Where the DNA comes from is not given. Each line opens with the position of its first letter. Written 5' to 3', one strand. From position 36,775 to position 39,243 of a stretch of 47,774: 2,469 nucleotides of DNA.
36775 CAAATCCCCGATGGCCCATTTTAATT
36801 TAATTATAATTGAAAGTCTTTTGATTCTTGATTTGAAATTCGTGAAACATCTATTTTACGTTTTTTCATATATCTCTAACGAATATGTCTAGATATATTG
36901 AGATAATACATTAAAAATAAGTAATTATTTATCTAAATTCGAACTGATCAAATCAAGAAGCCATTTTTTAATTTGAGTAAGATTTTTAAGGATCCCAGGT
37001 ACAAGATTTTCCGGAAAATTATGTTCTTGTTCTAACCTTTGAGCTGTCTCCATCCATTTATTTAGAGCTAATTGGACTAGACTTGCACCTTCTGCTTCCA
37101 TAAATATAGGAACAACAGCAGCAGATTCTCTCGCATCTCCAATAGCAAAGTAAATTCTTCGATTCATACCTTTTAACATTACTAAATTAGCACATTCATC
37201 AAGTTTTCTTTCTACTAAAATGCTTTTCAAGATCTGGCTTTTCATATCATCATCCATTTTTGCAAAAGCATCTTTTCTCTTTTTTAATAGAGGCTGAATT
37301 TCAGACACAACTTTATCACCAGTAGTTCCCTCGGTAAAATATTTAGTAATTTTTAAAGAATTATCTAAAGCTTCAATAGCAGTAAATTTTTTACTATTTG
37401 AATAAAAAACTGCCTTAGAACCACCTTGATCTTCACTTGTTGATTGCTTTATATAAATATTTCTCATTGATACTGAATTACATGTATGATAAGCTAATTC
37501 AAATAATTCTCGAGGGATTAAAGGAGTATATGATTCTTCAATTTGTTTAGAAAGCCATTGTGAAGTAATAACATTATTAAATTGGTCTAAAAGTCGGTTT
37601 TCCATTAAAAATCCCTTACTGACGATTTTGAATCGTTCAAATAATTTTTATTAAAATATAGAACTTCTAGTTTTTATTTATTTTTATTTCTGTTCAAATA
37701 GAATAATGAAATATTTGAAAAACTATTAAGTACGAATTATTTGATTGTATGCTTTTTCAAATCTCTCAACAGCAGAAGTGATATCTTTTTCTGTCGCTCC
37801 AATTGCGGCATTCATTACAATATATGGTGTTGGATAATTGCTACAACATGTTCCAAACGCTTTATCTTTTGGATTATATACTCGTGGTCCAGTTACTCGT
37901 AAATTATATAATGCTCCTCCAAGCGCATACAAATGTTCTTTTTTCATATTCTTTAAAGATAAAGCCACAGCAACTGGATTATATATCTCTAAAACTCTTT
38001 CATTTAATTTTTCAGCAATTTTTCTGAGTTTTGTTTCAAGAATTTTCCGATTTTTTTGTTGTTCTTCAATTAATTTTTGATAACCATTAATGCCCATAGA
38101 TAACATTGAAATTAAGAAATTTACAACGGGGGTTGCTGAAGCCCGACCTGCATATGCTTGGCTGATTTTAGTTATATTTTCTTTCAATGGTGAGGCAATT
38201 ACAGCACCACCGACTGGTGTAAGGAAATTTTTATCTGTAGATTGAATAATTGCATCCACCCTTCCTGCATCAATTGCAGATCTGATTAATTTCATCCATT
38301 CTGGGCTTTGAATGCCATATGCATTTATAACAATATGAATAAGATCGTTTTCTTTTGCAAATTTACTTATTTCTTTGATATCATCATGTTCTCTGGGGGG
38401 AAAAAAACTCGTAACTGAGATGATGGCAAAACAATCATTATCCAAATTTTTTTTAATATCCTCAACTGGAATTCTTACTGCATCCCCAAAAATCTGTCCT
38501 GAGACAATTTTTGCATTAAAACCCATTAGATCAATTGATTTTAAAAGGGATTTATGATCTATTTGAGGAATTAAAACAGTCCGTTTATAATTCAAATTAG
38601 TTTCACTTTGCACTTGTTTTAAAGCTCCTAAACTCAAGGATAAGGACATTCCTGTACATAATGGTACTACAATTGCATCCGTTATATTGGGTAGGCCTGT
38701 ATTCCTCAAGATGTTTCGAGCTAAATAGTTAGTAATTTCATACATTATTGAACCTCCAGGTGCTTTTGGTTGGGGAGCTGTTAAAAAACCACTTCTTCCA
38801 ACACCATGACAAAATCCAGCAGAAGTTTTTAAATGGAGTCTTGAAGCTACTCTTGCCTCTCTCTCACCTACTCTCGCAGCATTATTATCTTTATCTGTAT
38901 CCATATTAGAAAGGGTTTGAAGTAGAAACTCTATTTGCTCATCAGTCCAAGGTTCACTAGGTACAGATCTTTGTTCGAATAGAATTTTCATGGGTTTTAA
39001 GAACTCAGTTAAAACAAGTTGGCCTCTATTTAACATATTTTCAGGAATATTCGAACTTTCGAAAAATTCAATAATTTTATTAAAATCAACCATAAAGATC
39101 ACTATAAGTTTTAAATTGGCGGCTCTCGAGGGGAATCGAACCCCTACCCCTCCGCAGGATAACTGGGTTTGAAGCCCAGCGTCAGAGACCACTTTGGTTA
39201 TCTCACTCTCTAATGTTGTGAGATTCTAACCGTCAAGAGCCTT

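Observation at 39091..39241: tRNA-Sec carries a well-formed BHB intron in its D-stem and sits 23 nt upstream of SepSecS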

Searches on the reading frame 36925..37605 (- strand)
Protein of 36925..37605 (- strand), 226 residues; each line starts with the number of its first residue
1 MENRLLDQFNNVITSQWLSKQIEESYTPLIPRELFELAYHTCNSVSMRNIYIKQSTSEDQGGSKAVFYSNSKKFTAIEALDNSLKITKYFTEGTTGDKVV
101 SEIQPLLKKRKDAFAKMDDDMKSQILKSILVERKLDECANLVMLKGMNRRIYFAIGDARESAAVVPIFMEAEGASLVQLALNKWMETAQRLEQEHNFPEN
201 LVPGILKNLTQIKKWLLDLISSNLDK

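Call 13: search_protein_families(library=ncbifam, proteins=[window:36925-37605:-], max_evalue=0.00001)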
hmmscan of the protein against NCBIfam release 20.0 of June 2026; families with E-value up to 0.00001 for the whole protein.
window:36925-37605:- (226 aa): 1 family
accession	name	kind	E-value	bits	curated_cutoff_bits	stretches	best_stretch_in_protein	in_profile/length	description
NF045535.1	Sel_Asgard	equivalog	1e-67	227.8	132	1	29-221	3-195/195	putative selenocysteine system protein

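Call 41: search_protein_families(library=pfam, proteins=[window:36925-37605:-], max_evalue=0.0001)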
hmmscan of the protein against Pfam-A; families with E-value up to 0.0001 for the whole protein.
window:36925-37605:- (226 aa): 0 families

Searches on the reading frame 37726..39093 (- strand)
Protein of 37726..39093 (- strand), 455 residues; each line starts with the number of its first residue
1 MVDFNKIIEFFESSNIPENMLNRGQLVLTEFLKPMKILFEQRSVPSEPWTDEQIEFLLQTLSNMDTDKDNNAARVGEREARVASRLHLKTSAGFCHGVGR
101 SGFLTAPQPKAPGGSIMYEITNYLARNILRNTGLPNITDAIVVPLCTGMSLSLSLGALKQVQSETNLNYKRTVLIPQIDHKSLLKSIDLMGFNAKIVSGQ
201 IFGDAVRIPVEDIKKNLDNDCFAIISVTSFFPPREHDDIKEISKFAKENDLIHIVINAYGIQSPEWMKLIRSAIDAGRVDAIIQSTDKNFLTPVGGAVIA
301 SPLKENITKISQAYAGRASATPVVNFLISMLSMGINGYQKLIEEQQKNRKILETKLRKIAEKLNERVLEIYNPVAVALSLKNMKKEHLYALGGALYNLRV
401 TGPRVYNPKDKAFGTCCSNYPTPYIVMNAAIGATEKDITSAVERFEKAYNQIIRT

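Call 13: search_protein_families(library=ncbifam, proteins=[window:37726-39093:-], max_evalue=0.00001)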
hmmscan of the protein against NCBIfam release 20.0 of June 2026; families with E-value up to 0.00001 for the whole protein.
window:37726-39093:- (455 aa): 2 families
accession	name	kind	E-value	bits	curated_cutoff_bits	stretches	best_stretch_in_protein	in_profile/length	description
TIGR03531.1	selenium_SpcS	equivalog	9.4e-145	482.6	224.85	1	16-449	2-444/444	O-phosphoseryl-tRNA(Sec) selenium transferase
TIGR03812.1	tyr_de_CO2_Arch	equivalog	1.8e-09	36.9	299.4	1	157-260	95-194/375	tyrosine decarboxylase MfnA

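Call 14: find_encoding_contigs(protein=window:37726-39093:-, flank=3000, max_places=6)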
Protein window:37726-39093:- (455 aa): no gene with exactly this product is on record in the collection.

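Call 15: find_homologous_proteins(query=window:37726-39093:-, max_evalue=1e-20)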
Query window:37726-39093:- (455 aa): 1201 proteins with E <= 1e-20 among 8000 candidates; the best 120 are listed.
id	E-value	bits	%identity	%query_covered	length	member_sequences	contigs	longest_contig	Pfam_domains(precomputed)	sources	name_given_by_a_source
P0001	0.0e+0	1012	100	100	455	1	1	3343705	PF05889.20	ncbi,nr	ncbi:MAG: O-phosphoseryl-tRNA(Sec) selenium transferase [Promethearchaeota archaeon]|nr:MAG: O-phosp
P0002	3.5e-269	911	89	100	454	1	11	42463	PF05889.20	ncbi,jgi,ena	-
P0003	2.5e-267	904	88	100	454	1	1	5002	PF05889.20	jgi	-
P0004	3.6e-266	901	89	100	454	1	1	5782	PF05889.20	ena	-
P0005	1.8e-265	898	87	100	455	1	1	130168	PF05889.20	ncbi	ncbi:MAG: O-phosphoseryl-tRNA(Sec) selenium transferase [Promethearchaeota archaeon]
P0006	4.0e-265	897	86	100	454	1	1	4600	PF00155.28,PF05889.20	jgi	jgi:O-phospho-L-seryl-tRNASec:L-selenocysteinyl-tRNA synthase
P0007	8.2e-265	896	87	100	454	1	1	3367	PF00155.28,PF05889.20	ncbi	-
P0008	4.5e-264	894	87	100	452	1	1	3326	PF00155.28,PF05889.20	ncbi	ncbi:MAG: O-phosphoseryl-tRNA(Sec) selenium transferase [Candidatus Hodarchaeota archaeon]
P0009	6.1e-263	890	85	100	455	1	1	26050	PF05889.20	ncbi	-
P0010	9.3e-263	889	86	99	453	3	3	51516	PF05889.20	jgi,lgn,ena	-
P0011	9.5e-263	889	86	100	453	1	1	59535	PF05889.20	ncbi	ncbi:MAG: O-phosphoseryl-tRNA(Sec) selenium transferase [Candidatus Thorarchaeota archaeon]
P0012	2.1e-262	888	85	100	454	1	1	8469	PF05889.20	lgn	-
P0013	3.0e-262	888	85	100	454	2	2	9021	PF05889.20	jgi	jgi:O-phospho-L-seryl-tRNASec:L-selenocysteinyl-tRNA synthase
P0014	6.9e-262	887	86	100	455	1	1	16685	PF05889.20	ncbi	ncbi:MAG: O-phosphoseryl-tRNA(Sec) selenium transferase [Candidatus Hermodarchaeota archaeon]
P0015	2.4e-261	885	85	100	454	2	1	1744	PF00155.28,PF05889.20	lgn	-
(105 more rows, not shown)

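Call 17: find_related_loci(query=A1, collection=genome_contigs, flank=3000)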
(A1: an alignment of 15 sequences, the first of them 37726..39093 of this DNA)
Query A1 (455 aa) in genome_contigs; peptide patterns used: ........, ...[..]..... (x = any residue, [..] = any of these).
226 stretches matched a pattern; 167 encode a relative of the query (tblastn E <= 1e-3); the best 80 are kept; 80 distinct loci.
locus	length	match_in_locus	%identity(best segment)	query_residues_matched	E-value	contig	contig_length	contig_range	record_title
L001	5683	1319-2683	89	1-455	0e+0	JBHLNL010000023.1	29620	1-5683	MAG: Promethearchaeota archaeon isolate DZ2S.275 DZ2S.275@4411, whole genome shotgun sequence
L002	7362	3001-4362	89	1-454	0e+0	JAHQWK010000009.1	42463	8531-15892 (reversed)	MAG: Promethearchaeia archaeon isolate ABR05 NODE_197_length_42463_cov_10, whole genome shotgun sequence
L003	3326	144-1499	87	1-454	0e+0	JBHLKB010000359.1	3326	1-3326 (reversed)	MAG: Candidatus Hodarchaeota archaeon isolate DZ1B.234 DZ1B.234@156009, whole genome shotgun sequence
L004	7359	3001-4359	86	1-453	0e+0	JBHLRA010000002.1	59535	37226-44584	MAG: Candidatus Thorarchaeota archaeon isolate QM1B.7 QM1B.7@1238, whole genome shotgun sequence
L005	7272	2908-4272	86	1-455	0e+0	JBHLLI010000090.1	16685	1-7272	MAG: Candidatus Hermodarchaeota archaeon isolate DZ1M.434 DZ1M.434@12752, whole genome shotgun sequence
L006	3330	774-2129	84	1-452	0e+0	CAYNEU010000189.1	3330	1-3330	MAG TPA_asm: uncultured archaeon isolate SRP185410_co1_442 genome assembly, contig: k141_1763089, whole genome shotgun s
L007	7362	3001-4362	85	1-454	0e+0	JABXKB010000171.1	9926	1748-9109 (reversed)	MAG: Promethearchaeota archaeon isolate Hel_238_bin13 contig-145_15626, whole genome shotgun sequence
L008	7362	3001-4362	84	1-454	0e+0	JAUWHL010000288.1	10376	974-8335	MAG: Promethearchaeota archaeon isolate CSMAG_2267 CSMAG_2267_k141_3700859_length_10376_cov_6.0000, whole genome shotgun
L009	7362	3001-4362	85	1-454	0e+0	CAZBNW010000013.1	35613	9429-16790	MAG TPA_asm: uncultured archaeon isolate SRP239594_co1_47 genome assembly, contig: NODE_264_length_35613_cov_142.625738,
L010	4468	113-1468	85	1-455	0e+0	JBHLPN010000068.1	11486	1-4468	MAG: Promethearchaeota archaeon isolate H2M.194 H2M.194@6116, whole genome shotgun sequence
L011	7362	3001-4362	84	1-454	0e+0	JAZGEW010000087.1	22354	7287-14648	MAG: Promethearchaeia archaeon isolate SCS4bin.30 SCS4bin.30_87, whole genome shotgun sequence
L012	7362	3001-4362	83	1-454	0e+0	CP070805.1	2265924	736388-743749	MAG: Promethearchaeota archaeon isolate bin132 chromosome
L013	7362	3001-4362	84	1-454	0e+0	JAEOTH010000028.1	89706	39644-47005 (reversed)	MAG: Promethearchaeota archaeon isolate YT1_053 k127_2425133, whole genome shotgun sequence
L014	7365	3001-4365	84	1-455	0e+0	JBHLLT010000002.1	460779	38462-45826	MAG: Promethearchaeota archaeon isolate DZ1S.179 DZ1S.179@3, whole genome shotgun sequence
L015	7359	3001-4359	85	1-453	0e+0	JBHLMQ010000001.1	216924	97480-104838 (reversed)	MAG: Promethearchaeota archaeon isolate DZ2M.350 DZ2M.350@82, whole genome shotgun sequence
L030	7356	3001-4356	80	1-452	0e+0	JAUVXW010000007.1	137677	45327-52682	MAG: Promethearchaeota archaeon isolate CSMAG_1226 CSMAG_1226_k141_45021_length_137677_cov_19.0501, whole genome shotgun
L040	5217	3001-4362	78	1-454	0e+0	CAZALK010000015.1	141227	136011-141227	MAG TPA_asm: uncultured archaeon isolate binchicken_co136_26 genome assembly, contig: NODE_40_length_141227_cov_224.8001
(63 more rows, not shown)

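Call 41: search_protein_families(library=pfam, proteins=[L030:1664-2881:+, L040:582-1811:+, L040:1915-2799:-], max_evalue=0.0001)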
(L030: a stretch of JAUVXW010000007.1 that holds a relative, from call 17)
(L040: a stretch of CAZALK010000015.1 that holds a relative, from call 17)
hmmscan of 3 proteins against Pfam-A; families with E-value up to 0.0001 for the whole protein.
L030:1664-2881:+ (405 aa): 5 families
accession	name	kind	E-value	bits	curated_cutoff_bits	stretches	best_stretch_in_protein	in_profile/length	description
PF00248.27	Aldo_ket_red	-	1.9e-40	139.2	24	1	16-289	2-290/291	Aldo/keto reductase family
PF13187.11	Fer4_9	-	2.5e-08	34.3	27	1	300-380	2-50/52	4Fe-4S dicluster domain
PF13183.11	Fer4_8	-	4.5e-07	30.7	27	1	299-381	4-68/68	4Fe-4S dicluster domain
PF13534.11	Fer4_17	-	9.3e-06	26.5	22.2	1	300-382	2-61/61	4Fe-4S dicluster domain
PF13746.11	Fer4_18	-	3.7e-05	24.3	27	0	347-387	41-81/114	4Fe-4S dicluster domain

L040:582-1811:+ (409 aa): 5 families
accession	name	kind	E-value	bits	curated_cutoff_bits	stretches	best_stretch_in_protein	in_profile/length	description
PF00248.27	Aldo_ket_red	-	2.6e-36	125.6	24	1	20-291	2-288/291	Aldo/keto reductase family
PF13187.11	Fer4_9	-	5.6e-07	29.9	27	1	304-384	2-50/52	4Fe-4S dicluster domain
PF13746.11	Fer4_18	-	2.2e-06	28.3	27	0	349-390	40-80/114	4Fe-4S dicluster domain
PF13534.11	Fer4_17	-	1.9e-05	25.5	22.2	1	304-386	2-61/61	4Fe-4S dicluster domain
PF13183.11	Fer4_8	-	5.3e-05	24.1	27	0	303-385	4-68/68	4Fe-4S dicluster domain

L040:1915-2799:- (294 aa): 2 families
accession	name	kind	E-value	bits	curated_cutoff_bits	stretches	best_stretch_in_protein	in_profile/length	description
PF00753.33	Lactamase_B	-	1.9e-20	74.1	22.7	1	12-199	5-196/196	Metallo-beta-lactamase superfamily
PF19583.5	ODP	-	8e-05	23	27.2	0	12-162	2-136/194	ODP family beta lactamase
